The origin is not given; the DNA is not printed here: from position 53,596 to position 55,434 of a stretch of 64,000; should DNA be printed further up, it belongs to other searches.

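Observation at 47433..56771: Thiazole/oxazole-type RiPP (TOMM-like) biosynthetic gene cluster in what looks like a CPR-type genome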

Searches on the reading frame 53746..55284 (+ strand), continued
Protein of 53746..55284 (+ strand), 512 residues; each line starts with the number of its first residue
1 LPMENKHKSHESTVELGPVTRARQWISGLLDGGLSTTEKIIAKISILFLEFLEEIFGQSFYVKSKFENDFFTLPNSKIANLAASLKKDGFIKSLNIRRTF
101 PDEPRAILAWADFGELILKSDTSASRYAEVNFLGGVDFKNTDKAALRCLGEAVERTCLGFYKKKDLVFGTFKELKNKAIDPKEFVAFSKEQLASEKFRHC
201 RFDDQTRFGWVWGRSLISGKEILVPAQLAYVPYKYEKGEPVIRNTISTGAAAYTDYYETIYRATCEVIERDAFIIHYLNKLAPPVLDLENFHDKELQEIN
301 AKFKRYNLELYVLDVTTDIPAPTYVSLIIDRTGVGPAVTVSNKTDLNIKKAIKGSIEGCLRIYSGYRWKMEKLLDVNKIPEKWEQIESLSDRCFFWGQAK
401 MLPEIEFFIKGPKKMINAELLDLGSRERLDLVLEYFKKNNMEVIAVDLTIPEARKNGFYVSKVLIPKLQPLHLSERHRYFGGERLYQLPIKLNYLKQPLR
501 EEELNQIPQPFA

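Call 37: search_protein_families(library=pfam, proteins=[L029:12238-13395:+, L033:3574-4746:-, L048:11635-12777:+, L057:8162-9370:-, L029:8725-10371:+, L008:11879-13171:+, L033:1970-3577:-, L035:5239-6825:-, L035:8156-9361:-, L061:7959-9080:-], max_evalue=0.01)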
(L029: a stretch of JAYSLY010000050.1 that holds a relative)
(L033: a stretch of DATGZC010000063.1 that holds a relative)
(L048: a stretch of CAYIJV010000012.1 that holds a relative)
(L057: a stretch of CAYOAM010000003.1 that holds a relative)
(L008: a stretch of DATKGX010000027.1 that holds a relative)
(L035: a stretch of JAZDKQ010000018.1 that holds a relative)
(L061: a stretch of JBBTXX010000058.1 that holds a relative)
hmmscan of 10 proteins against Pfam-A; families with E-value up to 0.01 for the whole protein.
L029:12238-13395:+ (385 aa): 8 families
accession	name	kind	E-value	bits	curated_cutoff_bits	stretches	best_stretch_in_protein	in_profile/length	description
PF07719.23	TPR_2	-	7e-09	35.6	27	1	337-366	4-33/34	Tetratricopeptide repeat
PF00515.34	TPR_1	-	2.1e-08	34.1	27.8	1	337-366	4-33/34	Tetratricopeptide repeat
PF13181.12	TPR_8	-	6.8e-07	29.4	25.7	1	337-366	4-33/34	Tetratricopeptide repeat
PF23914.1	TPR_CcmH_CycH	-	7.1e-05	23.1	42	1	336-369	52-85/158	Cytochrome c-type biogenesis protein H TPR domain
PF09976.15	TPR_21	-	0.0021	18.3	25.5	0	341-367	153-179/193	Tetratricopeptide repeat-like domain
PF10516.15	SHNi-TPR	-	0.0039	17.1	21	0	339-363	6-30/38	SHNi-TPR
PF13428.12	TPR_14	-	0.0043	18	23.5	0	337-368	4-35/44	Tetratricopeptide repeat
PF12385.14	Peptidase_C70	-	0.0071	16.7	19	0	70-185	26-136/141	Papain-like cysteine protease AvrRpt2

L033:3574-4746:- (390 aa): 10 families
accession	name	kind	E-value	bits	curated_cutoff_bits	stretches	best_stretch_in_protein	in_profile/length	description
PF07719.23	TPR_2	-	4.3e-11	42.5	27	1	343-372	5-34/34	Tetratricopeptide repeat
PF00515.34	TPR_1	-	1.5e-08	34.6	27.8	1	346-372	8-34/34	Tetratricopeptide repeat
PF13181.12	TPR_8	-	2.2e-07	30.9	25.7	1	346-370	8-32/34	Tetratricopeptide repeat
PF13428.12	TPR_14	-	8.3e-07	29.5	23.5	0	345-381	7-43/44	Tetratricopeptide repeat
PF13424.12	TPR_12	-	3.2e-06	27.7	30.1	0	342-366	48-72/77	Tetratricopeptide repeat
PF13176.12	TPR_7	-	1.9e-05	24.8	27.9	0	245-265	4-24/36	Tetratricopeptide repeat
PF14559.12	TPR_19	-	0.00018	22.2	25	0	350-387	2-39/68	Tetratricopeptide repeat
PF12385.14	Peptidase_C70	-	0.0011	19.3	19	0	160-193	107-140/141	Papain-like cysteine protease AvrRpt2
PF13432.12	TPR_16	-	0.0023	18.8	32.7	0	345-387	3-45/65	Tetratricopeptide repeat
PF13174.12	TPR_6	-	0.0034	18.4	26.3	0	345-366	6-27/33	Tetratricopeptide repeat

L048:11635-12777:+ (380 aa): 4 families
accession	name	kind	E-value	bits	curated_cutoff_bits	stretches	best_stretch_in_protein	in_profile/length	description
PF00515.34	TPR_1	-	0.00029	21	27.8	1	330-356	4-30/34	Tetratricopeptide repeat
PF07719.23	TPR_2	-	0.00057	20.3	27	1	330-357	4-31/34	Tetratricopeptide repeat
PF13424.12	TPR_12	-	0.00069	20.2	30.1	0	330-358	48-76/77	Tetratricopeptide repeat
PF13181.12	TPR_8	-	0.002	18.6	25.7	1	330-357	4-31/34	Tetratricopeptide repeat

L057:8162-9370:- (402 aa): 11 families
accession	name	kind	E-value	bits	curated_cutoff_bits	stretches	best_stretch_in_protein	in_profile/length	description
PF07719.23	TPR_2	-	1.5e-14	53.2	27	2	301-331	3-33/34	Tetratricopeptide repeat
PF00515.34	TPR_1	-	1.7e-13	50.1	27.8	2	361-388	6-33/34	Tetratricopeptide repeat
PF13181.12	TPR_8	-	1.3e-12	47.2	25.7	2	359-388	4-33/34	Tetratricopeptide repeat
PF13424.12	TPR_12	-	5.3e-09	36.6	30.1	1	299-329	45-75/77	Tetratricopeptide repeat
PF13176.12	TPR_7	-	4.9e-08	32.9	27.9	1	361-390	4-33/36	Tetratricopeptide repeat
PF13414.12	TPR_11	-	3e-07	30.5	26.8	1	363-390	1-28/42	TPR repeat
PF13428.12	TPR_14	-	1.2e-06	29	23.5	0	301-331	3-33/44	Tetratricopeptide repeat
PF13432.12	TPR_16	-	1.1e-05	26.2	32.7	0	302-326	34-58/65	Tetratricopeptide repeat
PF13374.12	TPR_10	-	3.7e-05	24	27.5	1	305-330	8-33/42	Tetratricopeptide repeat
PF13174.12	TPR_6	-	4.7e-05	24.2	26.3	0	362-387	6-31/33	Tetratricopeptide repeat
PF12895.13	ANAPC3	-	0.0019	18.9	27.2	0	260-324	27-81/82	Anaphase-promoting complex, cyclosome, subunit 3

L029:8725-10371:+ (548 aa): 13 families
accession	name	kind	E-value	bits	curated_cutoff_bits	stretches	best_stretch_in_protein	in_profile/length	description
PF13570.13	Beta-prop_ACSF4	-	7.2e-60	203.5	133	2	331-545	28-243/329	Beta-alanine-activating enzyme, beta-propeller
PF13360.13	PQQ_2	-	1.1e-34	120.6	27.6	2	204-349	14-145/233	Outer membrane protein assembly factor BamB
PF01011.28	PQQ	-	9.1e-14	51.5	26.7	1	251-301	29-84/595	Glucose/ethanol/alcohol dehydrogenase, beta-propeller domain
PF25174.1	Beta-prop_THOC3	-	2.5e-09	37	305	1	325-433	144-252/272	THOC3 beta-propeller domain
PF23414.1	Beta-prop_EML_2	-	1.8e-08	34.5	90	1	308-386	43-116/266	Echinoderm microtubule-associated protein second beta-propeller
PF25173.1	Beta-prop_WDR3_1st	-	4e-06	27.1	154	1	327-425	4-102/184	WDR3 first beta-propeller domain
PF24807.1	WD40_CDC20-Fz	-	5.7e-05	23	200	1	329-428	110-214/292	CDC20/Fizzy WD40 domain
PF24390.1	PRTase-CE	-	0.00022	21.6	27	1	110-180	94-143/253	PRTase-CE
PF24796.1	WDR55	-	0.00047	19.7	200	0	328-426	71-169/296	WDR55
PF15609.12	PRTase_2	-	0.00065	19.7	28.8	1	121-170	118-168/188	Phosphoribosyl transferase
PF12894.13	ANAPC4_WD40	-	0.0024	18.5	22.9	0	327-394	12-80/91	Anaphase-promoting complex subunit 4 WD40 domain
PF00156.33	Pribosyltran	-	0.0055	16.5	26.3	1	116-151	81-116/158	Phosphoribosyl transferase domain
PF24814.1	WD40_Prp19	-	0.0099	15.4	320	0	363-417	18-72/281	Prp19 WD40 domain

L008:11879-13171:+ (430 aa): 2 families
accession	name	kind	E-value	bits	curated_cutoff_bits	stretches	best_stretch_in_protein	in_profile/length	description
PF05193.26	Peptidase_M16_C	-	5.4e-26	92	23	1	176-351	2-179/181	Peptidase M16 inactive domain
PF00675.25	Peptidase_M16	-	1.6e-22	80.5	22.3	1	28-165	9-144/149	Insulinase (Peptidase family M16)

L033:1970-3577:- (535 aa): 13 families
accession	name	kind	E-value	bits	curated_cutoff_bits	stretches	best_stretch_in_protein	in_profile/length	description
PF07719.23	TPR_2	-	1e-16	60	27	3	147-179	2-34/34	Tetratricopeptide repeat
PF13432.12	TPR_16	-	1.6e-10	41.7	32.7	2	124-180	9-65/65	Tetratricopeptide repeat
PF13431.12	TPR_17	-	9.1e-10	38.5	24.4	1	169-200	2-33/34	Tetratricopeptide repeat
PF14559.12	TPR_19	-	1.5e-09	38.4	25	1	157-212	2-57/68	Tetratricopeptide repeat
PF00515.34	TPR_1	-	5.8e-09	35.8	27.8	0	148-179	3-34/34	Tetratricopeptide repeat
PF13181.12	TPR_8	-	5.9e-09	35.8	25.7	0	184-212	5-33/34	Tetratricopeptide repeat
PF13428.12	TPR_14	-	1e-07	32.3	23.5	0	81-116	4-39/44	Tetratricopeptide repeat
PF13424.12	TPR_12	-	1.8e-07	31.7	30.1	0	177-211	42-76/77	Tetratricopeptide repeat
PF13371.12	TPR_9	-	1.4e-06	28.6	35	1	89-144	6-61/73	Tetratricopeptide repeat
PF13414.12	TPR_11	-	4.7e-06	26.6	26.8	1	155-194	3-42/42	TPR repeat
PF13174.12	TPR_6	-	0.0041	18.1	26.3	0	186-206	6-26/33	Tetratricopeptide repeat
PF25064.1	ARM_TT21_5th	-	0.0043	17.8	27.8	0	152-212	7-67/117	TT21 fifth ARM repeats domain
PF12895.13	ANAPC3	-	0.007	17.1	27.2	0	152-205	29-81/82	Anaphase-promoting complex, cyclosome, subunit 3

L035:5239-6825:- (528 aa): 16 families
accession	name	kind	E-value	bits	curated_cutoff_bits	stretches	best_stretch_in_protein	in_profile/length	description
PF07719.23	TPR_2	-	9.7e-15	53.8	27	2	148-180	2-34/34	Tetratricopeptide repeat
PF00515.34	TPR_1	-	2.9e-13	49.5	27.8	1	149-180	3-34/34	Tetratricopeptide repeat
PF14559.12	TPR_19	-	7.7e-13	49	25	1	162-211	6-55/68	Tetratricopeptide repeat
PF13431.12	TPR_17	-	1.7e-12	47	24.4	2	136-167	2-33/34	Tetratricopeptide repeat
PF13181.12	TPR_8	-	1.8e-12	46.8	25.7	1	150-179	4-33/34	Tetratricopeptide repeat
PF13424.12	TPR_12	-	9.3e-10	39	30.1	0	183-211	5-33/77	Tetratricopeptide repeat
PF13414.12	TPR_11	-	3.1e-09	36.8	26.8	1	156-195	3-42/42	TPR repeat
PF13428.12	TPR_14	-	1.6e-08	34.8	23.5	1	149-188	3-42/44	Tetratricopeptide repeat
PF13432.12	TPR_16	-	1.7e-07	32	32.7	1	152-200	2-50/65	Tetratricopeptide repeat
PF13174.12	TPR_6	-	2.7e-07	31.2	26.3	0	153-172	6-25/33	Tetratricopeptide repeat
PF13374.12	TPR_10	-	2.5e-06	27.7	27.5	0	150-172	5-27/42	Tetratricopeptide repeat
PF12895.13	ANAPC3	-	1.5e-05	25.6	27.2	0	60-133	4-76/82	Anaphase-promoting complex, cyclosome, subunit 3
PF25063.1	ARM_TT21_C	-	2.2e-05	24.9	35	1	74-181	91-198/209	Tetratricopeptide repeat protein 21 C-terminal ARM domain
PF24575.1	TPR_Slam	-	3.1e-05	24.8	35.2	0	60-99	62-101/104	Surface lipoprotein assembly modifier, N-terminal TPR repeats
PF07721.20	TPR_4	-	0.00084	20.2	27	0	181-204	1-24/26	Tetratricopeptide repeat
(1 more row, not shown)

L035:8156-9361:- (401 aa): 7 families
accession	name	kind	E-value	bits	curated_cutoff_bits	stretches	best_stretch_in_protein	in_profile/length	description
PF07719.23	TPR_2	-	7.3e-07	29.3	27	1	354-383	4-33/34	Tetratricopeptide repeat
PF00515.34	TPR_1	-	5e-06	26.6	27.8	1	358-383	8-33/34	Tetratricopeptide repeat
PF13181.12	TPR_8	-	5.2e-06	26.7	25.7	1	354-383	4-33/34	Tetratricopeptide repeat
PF13414.12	TPR_11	-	9.4e-05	22.5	26.8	1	358-386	1-29/42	TPR repeat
PF13424.12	TPR_12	-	0.00046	20.8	30.1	1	353-383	47-77/77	Tetratricopeptide repeat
PF13174.12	TPR_6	-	0.003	18.6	26.3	0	357-383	6-32/33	Tetratricopeptide repeat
PF09976.15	TPR_21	-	0.0035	17.6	25.5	0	350-384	145-179/193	Tetratricopeptide repeat-like domain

L061:7959-9080:- (373 aa): 4 families
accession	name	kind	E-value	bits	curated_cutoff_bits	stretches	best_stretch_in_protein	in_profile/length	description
PF07719.23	TPR_2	-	8.4e-07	29.1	27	1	329-357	6-34/34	Tetratricopeptide repeat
PF00515.34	TPR_1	-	4.2e-06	26.8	27.8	1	330-357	7-34/34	Tetratricopeptide repeat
PF13181.12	TPR_8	-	0.00027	21.3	25.7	0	327-357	4-34/34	Tetratricopeptide repeat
PF13414.12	TPR_11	-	0.0087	16.2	26.8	0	338-360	8-30/42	TPR repeat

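Call 38: predict_structure(alignment_id=A1)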
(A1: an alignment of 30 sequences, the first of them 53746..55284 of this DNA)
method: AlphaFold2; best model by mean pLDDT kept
length: 512 residues; sequences in the alignment: 30
mean_pLDDT: 89.6   pTM: 0.85
mean pLDDT of the five models: 89.6, 89.3, 89.0, 88.9, 87.9
residues with pLDDT >= 90: 380; 70-90: 86; 50-70: 25; < 50: 21
segments of 3 or more residues with pLDDT < 50: 1-15, 65-70
pLDDT, mean of each block of 10 residues (from residue 1): 36 53 84 84 94 92 55 83 95 87 89 89 62 85 95 95 96 97 97 96 97 98 97 92 92 97 98 98 96 92 95 98 97 92 96 96 89 68 82 91 96 86 93 97 98 97 98 92 98 98 96 83
secondary structure, 60 per line:
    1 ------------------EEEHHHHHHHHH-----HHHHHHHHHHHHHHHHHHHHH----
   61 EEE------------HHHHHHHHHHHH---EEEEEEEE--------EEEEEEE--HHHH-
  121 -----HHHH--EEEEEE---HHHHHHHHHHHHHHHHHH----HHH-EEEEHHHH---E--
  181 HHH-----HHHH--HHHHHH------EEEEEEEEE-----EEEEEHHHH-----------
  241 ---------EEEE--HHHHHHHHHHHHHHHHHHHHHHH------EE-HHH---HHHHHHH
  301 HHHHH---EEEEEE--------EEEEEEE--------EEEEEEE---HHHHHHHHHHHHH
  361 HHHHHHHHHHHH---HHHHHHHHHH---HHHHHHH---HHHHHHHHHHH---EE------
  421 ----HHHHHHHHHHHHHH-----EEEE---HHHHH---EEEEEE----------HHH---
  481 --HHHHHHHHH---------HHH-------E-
elements in order: E19-21 H22-30 H36-56 E61-63 H76-87 E91-98 E107-113 H116-119 H126-129 E132-137 H141-158 E167-170 H171-174 H189-192 H195-200 E207-215 E221-225 H226-229 E250-253 H256-278 H294-305 E309-314 E323-329 E338-344 H348-372 H376-385 H389-395 H399-409 H425-438 E444-447 H451-455 E459-464 H483-491
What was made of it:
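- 53746..55284 (+): YcaO cyclodehydratase (512 aa; 510 aa from ATG 53752), with no E1-like partner. The AF2 model has pLDDT 89.6 (call 38).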

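Call 40: fold_search(model_id=the predicted structure, library=pdb)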
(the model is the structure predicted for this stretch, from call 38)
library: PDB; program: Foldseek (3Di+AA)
matches with E <= 10: 124; with E <= 0.001: 41
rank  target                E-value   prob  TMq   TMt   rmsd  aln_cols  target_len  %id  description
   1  4v1v_A                3.2e-25  1.00  0.67  0.47   4.4       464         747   22  Heterocyclase in complex with substrate and Cofactor (released 2015-01-14)
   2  4v1v_B                5.9e-24  1.00  0.66  0.46   4.5       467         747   21  Heterocyclase in complex with substrate and Cofactor (released 2015-01-14)
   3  4v1t_A                9.0e-24  1.00  0.67  0.47   4.4       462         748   22  Heterocyclase in complex with substrate and Cofactor (released 2015-01-14)
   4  7u58_A                1.6e-23  1.00  0.65  0.52   3.7       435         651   22  YcaO-mediated ATP-dependent peptidase activity in ribosomal peptide biosynthesis (released 2022-11-02)
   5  4v1u_A                1.8e-23  1.00  0.66  0.46   4.9       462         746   22  Heterocyclase in complex with substrate and Cofactor (released 2015-01-14)
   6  4v1u_B                7.6e-23  1.00  0.67  0.47   4.2       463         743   22  Heterocyclase in complex with substrate and Cofactor (released 2015-01-14)
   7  7u58_B                1.4e-22  1.00  0.65  0.53   4.3       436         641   22  YcaO-mediated ATP-dependent peptidase activity in ribosomal peptide biosynthesis (released 2022-11-02)
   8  4v1t_B                1.9e-22  1.00  0.67  0.47   4.4       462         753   22  Heterocyclase in complex with substrate and Cofactor (released 2015-01-14)
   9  4bs9                  5.8e-21  1.00  0.56  0.43   4.2       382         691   23  Structure of the heterocyclase TruD (released 2013-11-06)
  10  6peu_B                2.3e-16  1.00  0.60  0.78   4.3       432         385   16  Structure of YcaO enzyme from Methanocaldococcus jannaschii in complex with peptide (released 2019-11-06)
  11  6peu_C                1.2e-15  1.00  0.60  0.78   4.3       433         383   16  Structure of YcaO enzyme from Methanocaldococcus jannaschii in complex with peptide (released 2019-11-06)
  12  6pe3                  1.3e-15  1.00  0.57  0.76   4.2       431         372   17  Structure of YcaO enzyme from Methanocaldococcus jannaschii in complex with ATP (released 2020-01-08)
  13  6peu_A                1.4e-15  1.00  0.60  0.78   5.7       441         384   15  Structure of YcaO enzyme from Methanocaldococcus jannaschii in complex with peptide (released 2019-11-06)
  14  6peu_D                1.5e-15  1.00  0.60  0.79   4.5       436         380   16  Structure of YcaO enzyme from Methanocaldococcus jannaschii in complex with peptide (released 2019-11-06)
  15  4q86_F                2.2e-14  1.00  0.44  0.39   9.6       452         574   12  YcaO with AMP Bound (released 2014-08-13)
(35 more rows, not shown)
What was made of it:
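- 53746..55284 (+): Foldseek best match is LynD 4v1v at E 3e-25 over 464 columns (call 40).
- McbD is the weakest azoline-forming structural match (call 40).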
